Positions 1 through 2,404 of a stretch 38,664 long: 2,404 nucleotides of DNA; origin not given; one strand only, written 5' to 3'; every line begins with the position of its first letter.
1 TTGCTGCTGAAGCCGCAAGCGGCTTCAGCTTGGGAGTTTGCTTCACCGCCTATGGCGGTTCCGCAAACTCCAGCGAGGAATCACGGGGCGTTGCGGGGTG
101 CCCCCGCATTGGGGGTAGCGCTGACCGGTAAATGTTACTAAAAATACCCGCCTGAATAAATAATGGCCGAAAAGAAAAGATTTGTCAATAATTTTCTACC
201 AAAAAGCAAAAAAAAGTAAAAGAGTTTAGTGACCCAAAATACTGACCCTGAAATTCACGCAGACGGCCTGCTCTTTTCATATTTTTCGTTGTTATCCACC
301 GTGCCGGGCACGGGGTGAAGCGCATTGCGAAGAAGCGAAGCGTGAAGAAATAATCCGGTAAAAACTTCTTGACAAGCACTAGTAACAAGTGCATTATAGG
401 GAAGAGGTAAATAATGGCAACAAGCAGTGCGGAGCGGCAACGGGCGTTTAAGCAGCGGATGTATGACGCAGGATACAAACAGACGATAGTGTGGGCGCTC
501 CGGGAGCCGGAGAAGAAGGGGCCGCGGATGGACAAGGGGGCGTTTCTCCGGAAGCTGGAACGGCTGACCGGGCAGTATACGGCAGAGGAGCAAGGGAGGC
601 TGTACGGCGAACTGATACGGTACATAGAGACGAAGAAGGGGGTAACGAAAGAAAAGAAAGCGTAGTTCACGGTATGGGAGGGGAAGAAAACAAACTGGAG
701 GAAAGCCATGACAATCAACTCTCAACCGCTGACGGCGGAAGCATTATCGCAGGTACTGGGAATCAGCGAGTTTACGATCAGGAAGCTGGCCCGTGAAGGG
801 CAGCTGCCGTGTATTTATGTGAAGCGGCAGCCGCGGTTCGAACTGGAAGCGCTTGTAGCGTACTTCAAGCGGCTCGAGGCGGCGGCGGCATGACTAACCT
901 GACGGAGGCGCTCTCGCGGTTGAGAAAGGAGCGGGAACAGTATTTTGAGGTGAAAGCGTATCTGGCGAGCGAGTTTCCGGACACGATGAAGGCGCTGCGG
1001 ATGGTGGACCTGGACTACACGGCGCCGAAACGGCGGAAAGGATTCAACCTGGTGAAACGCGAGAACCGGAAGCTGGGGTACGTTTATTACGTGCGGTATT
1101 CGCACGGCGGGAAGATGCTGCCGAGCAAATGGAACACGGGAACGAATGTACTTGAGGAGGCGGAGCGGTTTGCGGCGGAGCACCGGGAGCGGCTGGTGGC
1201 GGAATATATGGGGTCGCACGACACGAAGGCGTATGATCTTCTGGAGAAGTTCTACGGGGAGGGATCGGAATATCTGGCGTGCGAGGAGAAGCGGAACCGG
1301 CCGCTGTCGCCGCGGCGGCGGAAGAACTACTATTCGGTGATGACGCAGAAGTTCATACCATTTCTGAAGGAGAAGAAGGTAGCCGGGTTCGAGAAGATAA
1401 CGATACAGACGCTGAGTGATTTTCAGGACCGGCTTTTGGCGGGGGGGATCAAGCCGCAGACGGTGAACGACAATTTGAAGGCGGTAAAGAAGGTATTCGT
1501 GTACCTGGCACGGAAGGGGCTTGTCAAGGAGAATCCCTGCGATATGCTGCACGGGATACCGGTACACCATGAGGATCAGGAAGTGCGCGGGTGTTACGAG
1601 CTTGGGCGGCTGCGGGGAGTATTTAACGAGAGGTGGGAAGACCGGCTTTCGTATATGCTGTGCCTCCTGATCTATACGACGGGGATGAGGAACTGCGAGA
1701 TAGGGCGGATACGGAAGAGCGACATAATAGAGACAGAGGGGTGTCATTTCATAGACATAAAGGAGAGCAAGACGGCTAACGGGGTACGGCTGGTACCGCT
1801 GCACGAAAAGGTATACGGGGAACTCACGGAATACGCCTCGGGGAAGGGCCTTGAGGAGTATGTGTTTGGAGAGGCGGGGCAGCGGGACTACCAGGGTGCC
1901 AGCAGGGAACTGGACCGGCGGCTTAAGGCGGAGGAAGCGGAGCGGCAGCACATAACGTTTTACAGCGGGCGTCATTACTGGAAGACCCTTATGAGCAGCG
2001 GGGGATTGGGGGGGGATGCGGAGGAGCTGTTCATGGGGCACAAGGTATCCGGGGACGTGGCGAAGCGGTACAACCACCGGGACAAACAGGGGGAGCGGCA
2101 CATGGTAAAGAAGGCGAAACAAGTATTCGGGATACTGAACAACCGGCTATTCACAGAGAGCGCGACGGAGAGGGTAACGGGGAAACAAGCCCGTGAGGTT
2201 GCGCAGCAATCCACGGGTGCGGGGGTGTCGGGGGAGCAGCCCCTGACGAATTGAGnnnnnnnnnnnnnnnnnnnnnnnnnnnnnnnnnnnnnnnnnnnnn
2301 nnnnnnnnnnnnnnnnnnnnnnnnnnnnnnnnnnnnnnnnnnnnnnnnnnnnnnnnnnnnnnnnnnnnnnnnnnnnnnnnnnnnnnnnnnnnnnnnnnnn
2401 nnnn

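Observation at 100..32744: Perfect 20-bp direct repeats plus matching arm-type motifs delimit a 32.6-kb integrative conjugative element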

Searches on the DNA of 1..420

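Call 16: search_rna_families(source=window, start=1, end=420, threshold=evalue, max_evalue=10)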
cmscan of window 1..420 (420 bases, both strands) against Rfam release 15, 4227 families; matches with E-value up to 10: 4.
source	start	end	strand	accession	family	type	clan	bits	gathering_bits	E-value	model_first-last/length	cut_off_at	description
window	33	71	-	RF04287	mir-9195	Gene; miRNA;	-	16.9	90.5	1.4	25-62/87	no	mir-9195 microRNA precursor family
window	11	111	-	RF02932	Betaproteobacteria-1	Gene; sRNA;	-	13.2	49.4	3.7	1-120/120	no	Betaproteobacteria-1 RNA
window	152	169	+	RF01100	PK-BYV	Cis-reg;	-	12.4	50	7.5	1-40/40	no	3'-terminal pseudoknot in BYV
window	255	274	-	RF01535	TB10Cs5H2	Gene; snRNA; snoRNA; HACA-box;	-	12.4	40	9.2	1-78/78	no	Trypanosomatid snoRNA TB10Cs5H2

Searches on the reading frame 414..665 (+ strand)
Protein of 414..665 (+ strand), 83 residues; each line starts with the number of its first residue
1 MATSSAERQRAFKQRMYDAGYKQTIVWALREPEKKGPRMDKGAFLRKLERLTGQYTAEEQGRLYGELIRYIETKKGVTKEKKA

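Call 10: search_protein_families(library=pfam, proteins=[window:414-665:+], max_evalue=0.01)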
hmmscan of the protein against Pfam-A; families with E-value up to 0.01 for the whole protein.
window:414-665:+ (83 aa): 0 families

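Call 69: search_protein_families(library=pfam, proteins=[window:414-665:+], max_evalue=5)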
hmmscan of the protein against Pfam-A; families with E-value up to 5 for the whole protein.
window:414-665:+ (83 aa): 1 family
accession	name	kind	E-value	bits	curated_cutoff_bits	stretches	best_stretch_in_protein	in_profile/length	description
PF09821.14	AAA_assoc_C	-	0.12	13.4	27.6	1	4-72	47-114/119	C-terminal AAA-associated domain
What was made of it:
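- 414..665 (+): orf83, a small conserved gene that is first in the recombination module. Function unknown. No Pfam match (calls 10, 69).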

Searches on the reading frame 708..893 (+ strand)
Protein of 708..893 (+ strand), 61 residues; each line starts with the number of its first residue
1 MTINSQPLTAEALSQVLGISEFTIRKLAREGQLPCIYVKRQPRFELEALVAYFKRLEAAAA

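Call 10: search_protein_families(library=pfam, proteins=[window:708-893:+], max_evalue=0.01)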
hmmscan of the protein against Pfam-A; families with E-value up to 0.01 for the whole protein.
window:708-893:+ (61 aa): 2 families
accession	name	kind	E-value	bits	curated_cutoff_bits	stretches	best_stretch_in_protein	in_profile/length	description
PF12728.13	HTH_17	-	4.9e-07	30.4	27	1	8-55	2-49/51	Helix-turn-helix domain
PF08220.18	HTH_DeoR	-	0.0038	17.4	21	0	6-26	13-33/57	DeoR-like helix-turn-helix domain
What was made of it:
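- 708..893 (+): xis-like gene (HTH_17, 61 aa). Its stop overlaps the int start (ATGA). Call 10.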

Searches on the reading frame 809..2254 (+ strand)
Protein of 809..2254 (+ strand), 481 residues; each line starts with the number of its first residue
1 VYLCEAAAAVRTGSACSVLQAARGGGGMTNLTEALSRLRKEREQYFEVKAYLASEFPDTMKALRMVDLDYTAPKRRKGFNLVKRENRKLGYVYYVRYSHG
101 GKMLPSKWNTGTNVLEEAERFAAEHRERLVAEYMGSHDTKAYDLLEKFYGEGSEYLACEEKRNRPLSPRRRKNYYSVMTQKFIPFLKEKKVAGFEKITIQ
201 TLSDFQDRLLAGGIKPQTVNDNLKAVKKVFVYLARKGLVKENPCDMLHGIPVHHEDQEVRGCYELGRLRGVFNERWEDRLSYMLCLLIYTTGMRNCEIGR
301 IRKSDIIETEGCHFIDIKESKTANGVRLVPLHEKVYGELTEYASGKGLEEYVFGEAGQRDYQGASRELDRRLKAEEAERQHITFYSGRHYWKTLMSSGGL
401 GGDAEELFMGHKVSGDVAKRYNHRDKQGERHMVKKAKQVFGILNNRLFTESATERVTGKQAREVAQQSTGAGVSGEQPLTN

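Call 10: search_protein_families(library=pfam, proteins=[window:809-2254:+], max_evalue=0.01)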
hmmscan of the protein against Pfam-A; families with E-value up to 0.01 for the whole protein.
window:809-2254:+ (481 aa): 4 families
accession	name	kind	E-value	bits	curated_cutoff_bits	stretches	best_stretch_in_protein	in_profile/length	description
PF00589.27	Phage_integrase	-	1.1e-12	48.5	27.1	1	282-427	25-171/172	Phage integrase family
PF13102.12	Phage_int_SAM_5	-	1.3e-05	25.9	22.3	1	161-244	15-95/98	Phage integrase SAM-like domain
PF24624.1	Int_N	-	0.0019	19.3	27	0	195-247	43-96/100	Phage integrase, N-terminal domain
PF02899.23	Phage_int_SAM_1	-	0.0057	17.3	22.3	0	180-237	27-83/83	Phage integrase, N-terminal SAM-like domain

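Call 28: find_encoding_contigs(protein=window:890-2254:+, flank=10000, max_places=10)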
Protein window:890-2254:+ (454 aa): no gene with exactly this product is on record in the collection.

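Call 29: find_homologous_proteins(query=window:890-2254:+, max_evalue=1e-20)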
Query window:890-2254:+ (454 aa): 816 proteins with E <= 1e-20 among 8000 candidates; the best 120 are listed.
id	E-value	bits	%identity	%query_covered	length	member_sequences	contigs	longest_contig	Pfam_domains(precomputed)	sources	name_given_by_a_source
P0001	0.0e+0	1033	100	100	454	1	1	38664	PF00589.28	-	-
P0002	2.2e-178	612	64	94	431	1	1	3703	PF00589.28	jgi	jgi:integrase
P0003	2.0e-175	602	64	93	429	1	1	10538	PF13102.13,PF00589.28,PF02899.24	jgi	jgi:integrase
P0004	6.8e-175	601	62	94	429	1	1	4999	PF13102.13,PF00589.28,PF02899.24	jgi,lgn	jgi:site-specific recombinase XerD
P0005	3.4e-172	592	63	93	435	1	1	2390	PF13102.13,PF00589.28,PF24624.2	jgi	jgi:integrase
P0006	4.1e-172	591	62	94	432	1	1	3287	PF13102.13,PF00589.28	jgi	jgi:integrase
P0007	1.1e-171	590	61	93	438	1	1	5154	PF13495.13,PF13102.13,PF00589.28,PF02899.24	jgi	jgi:integrase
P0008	2.0e-169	583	62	93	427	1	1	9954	PF13102.13,PF00589.28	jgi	jgi:integrase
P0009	2.9e-168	579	60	93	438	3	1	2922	PF13102.13,PF00589.28,PF02899.24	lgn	-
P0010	6.3e-168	578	62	89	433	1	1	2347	PF13102.13,PF00589.28,PF02899.24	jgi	jgi:integrase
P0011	7.0e-168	577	63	93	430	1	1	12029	PF00589.28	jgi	jgi:integrase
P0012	5.8e-167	574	59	94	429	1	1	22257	PF00589.28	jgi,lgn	jgi:integrase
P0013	1.0e-166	574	60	93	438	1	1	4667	PF13495.13,PF00589.28,PF02899.24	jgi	jgi:integrase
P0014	1.3e-165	570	61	93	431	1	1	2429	PF00589.28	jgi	jgi:integrase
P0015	3.0e-165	569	58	94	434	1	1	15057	PF13102.13,PF00589.28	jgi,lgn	jgi:integrase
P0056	4.4e-147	509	57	93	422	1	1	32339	PF13102.13,PF00589.28,PF02899.24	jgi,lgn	jgi:integrase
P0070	1.4e-141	491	55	93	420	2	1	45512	PF00589.28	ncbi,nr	ncbi:MAG: site-specific integrase [Treponema sp.]|nr:site-specific integrase [Treponema sp.]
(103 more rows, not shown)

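Call 36: find_encoding_contigs(protein=P0070, flank=10000, max_places=2)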
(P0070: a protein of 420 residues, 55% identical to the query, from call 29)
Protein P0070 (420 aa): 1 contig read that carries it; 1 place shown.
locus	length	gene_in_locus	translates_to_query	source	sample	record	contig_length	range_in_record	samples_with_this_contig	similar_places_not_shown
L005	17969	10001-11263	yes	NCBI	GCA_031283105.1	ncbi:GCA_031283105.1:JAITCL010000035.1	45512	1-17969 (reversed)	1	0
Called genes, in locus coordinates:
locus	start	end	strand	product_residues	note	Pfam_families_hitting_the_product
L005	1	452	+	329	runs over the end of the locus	PF00781:DAGK_cat, PF19279:YegS_C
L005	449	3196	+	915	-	PF00512:HisKA, PF02518:HATPase_c, PF00072:Response_reg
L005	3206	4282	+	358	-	PF00072:Response_reg, PF01966:HD, PF13487:HD_5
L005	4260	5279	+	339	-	PF00072:Response_reg, PF13487:HD_5, PF01966:HD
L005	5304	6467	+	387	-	PF08495:FIST, PF10442:FIST_C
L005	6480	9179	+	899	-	PF00512:HisKA, PF02518:HATPase_c, PF00072:Response_reg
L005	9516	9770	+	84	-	-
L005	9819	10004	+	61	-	-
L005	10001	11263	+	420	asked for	PF00589:Phage_integrase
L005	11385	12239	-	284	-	-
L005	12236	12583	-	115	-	-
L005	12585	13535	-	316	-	PF03524:CagX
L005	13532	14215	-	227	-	PF04335:VirB8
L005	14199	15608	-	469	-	-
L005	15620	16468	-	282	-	-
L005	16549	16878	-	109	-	-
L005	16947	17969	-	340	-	PF07603:Lcl_C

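Call 37: find_encoding_contigs(protein=P0056, flank=10000, max_places=2)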
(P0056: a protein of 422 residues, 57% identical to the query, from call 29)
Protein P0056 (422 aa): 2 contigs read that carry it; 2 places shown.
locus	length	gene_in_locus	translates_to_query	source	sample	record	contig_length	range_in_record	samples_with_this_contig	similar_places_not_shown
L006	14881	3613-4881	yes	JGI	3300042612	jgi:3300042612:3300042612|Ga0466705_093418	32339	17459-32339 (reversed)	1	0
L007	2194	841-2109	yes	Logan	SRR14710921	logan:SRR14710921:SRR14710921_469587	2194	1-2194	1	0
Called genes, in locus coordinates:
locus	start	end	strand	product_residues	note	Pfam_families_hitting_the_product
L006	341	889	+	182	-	-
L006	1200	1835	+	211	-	PF06445:GyrI-like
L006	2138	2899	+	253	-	PF13308:YARHG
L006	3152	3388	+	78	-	-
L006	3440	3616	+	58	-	PF12728:HTH_17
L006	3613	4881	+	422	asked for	PF02899:Phage_int_SAM_1 (faint), PF13102:Phage_int_SAM_5 (weak), PF00589:Phage_integrase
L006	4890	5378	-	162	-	-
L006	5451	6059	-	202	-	-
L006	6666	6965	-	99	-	-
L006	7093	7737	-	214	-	-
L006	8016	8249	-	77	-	-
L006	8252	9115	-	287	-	PF02086:MethyltransfD12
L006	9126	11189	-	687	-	PF01751:Toprim, PF01131:Topoisom_bac, PF13342:Toprim_Crpt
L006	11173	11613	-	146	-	-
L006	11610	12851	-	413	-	PF13730:HTH_36 (weak)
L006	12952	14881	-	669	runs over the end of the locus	-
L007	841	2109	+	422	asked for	PF02899:Phage_int_SAM_1 (faint), PF13102:Phage_int_SAM_5 (weak), PF00589:Phage_integrase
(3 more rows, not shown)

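Call 38: find_encoding_contigs(protein=P0012, flank=10000, max_places=2)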
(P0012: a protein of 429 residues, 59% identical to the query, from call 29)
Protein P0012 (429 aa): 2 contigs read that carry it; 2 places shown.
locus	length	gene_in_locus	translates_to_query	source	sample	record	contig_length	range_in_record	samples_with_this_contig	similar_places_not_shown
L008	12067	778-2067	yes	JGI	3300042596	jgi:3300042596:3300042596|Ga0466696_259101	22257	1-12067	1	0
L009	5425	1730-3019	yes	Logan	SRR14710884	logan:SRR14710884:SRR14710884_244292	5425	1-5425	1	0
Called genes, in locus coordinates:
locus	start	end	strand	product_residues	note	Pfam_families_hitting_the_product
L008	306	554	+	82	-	-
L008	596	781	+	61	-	PF12728:HTH_17 (weak)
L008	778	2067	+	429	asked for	PF00589:Phage_integrase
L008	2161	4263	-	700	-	PF01751:Toprim (weak), PF01131:Topoisom_bac, PF13342:Toprim_Crpt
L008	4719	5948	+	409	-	PF03432:Relaxase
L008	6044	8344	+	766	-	PF02534:T4SS-DNA_transf, PF10412:TrwB_AAD_bind, PF12696:TraG-D_C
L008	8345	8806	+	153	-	-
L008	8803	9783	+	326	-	PF00437:T2SSE, PF01580:FtsK_SpoIIIE (faint)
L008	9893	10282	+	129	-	PF04956:TrbC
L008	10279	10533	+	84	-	PF05101:VirB3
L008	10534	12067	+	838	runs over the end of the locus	PF27097:VirB4_TrbE_N, PF03135:CagE_TrbE_VirB (faint), PF01935:DUF87 (weak), PF19044:P-loop_TraG (weak)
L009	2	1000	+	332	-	?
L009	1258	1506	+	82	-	-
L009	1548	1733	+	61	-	PF12728:HTH_17 (weak)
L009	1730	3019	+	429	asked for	PF00589:Phage_integrase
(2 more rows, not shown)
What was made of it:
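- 708..893 (+): Same gene in relatives (calls 36-38).
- On Lambda-type heterobivalent Int/Xis system: It is conserved in relatives (calls 36-38).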

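Call 70: search_protein_families(library=ncbifam, proteins=[window:890-2254:+], max_evalue=0.01)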
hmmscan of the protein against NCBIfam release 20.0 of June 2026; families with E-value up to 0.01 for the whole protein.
window:890-2254:+ (454 aa): 5 families
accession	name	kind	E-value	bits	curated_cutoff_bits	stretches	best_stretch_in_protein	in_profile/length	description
TIGR02224.1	recomb_XerC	equivalog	3.3e-11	43.1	335.15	1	135-317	9-189/295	tyrosine recombinase XerC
TIGR02225.1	recomb_XerD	equivalog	6.1e-11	42.2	329.6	1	142-317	16-185/290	site-specific tyrosine recombinase XerD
NF001399.0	PRK00283.1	subfamily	7.4e-10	38.5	279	1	153-317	35-195/300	tyrosine recombinase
NF040815.2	recomb_XerA_Arch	equivalog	5.5e-08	32.7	220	1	145-384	17-242/263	site-specific tyrosine recombinase/integron integrase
TIGR02249.1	integrase_gron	subfamily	0.0067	15.8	265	0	254-315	118-176/315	integron integrase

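Call 71: search_protein_families(library=pfam, proteins=[L006:5451-6059:-, L006:6666-6965:-], max_evalue=0.001)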
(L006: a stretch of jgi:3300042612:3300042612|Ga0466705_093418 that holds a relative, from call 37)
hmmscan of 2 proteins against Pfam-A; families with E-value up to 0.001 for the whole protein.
L006:5451-6059:- (202 aa): 0 families

L006:6666-6965:- (99 aa): 0 families

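Call 75: search_dna_similar(query=window:890-2254:+, collection=plasmids, mode=protein, max_rows=8)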
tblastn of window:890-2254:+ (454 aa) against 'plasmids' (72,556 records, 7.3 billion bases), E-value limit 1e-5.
Records with a match: 4; places in all: 5; records where one place covers at least 80% of the query: 0.
Best place of each record, by identity: <60% 4.
By first word of the organism name: Methylobacterium 1; Ammonifex 1; Cetobacterium 1; Bacillus 1.
By predicted mobility (MOB-suite, as given by PLSDB): non-mobilizable 4.
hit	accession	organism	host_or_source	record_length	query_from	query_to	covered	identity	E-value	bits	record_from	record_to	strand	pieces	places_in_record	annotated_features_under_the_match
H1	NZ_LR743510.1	Methylobacterium bullatum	-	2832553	148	396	55%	24.8%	1e-6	59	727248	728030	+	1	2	none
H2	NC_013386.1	Ammonifex degensii KC4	-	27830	137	317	40%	27.7%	7e-6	56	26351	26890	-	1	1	tyrosine-type recombinase/integrase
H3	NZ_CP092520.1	Cetobacterium somerae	Danio rerio,tissue sample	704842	242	406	36%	28.2%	3e-7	61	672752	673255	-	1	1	site-specific integrase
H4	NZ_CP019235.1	Bacillus thuringiensis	-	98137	169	332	36%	26.6%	7e-6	56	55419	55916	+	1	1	tyrosine-type recombinase/integrase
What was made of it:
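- Closest known: Proteobacterial ICEs with a Trb-type. Different: The integrase has a SAM_5-type domain and no close relative on any PLSDB plasmid (call 75).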
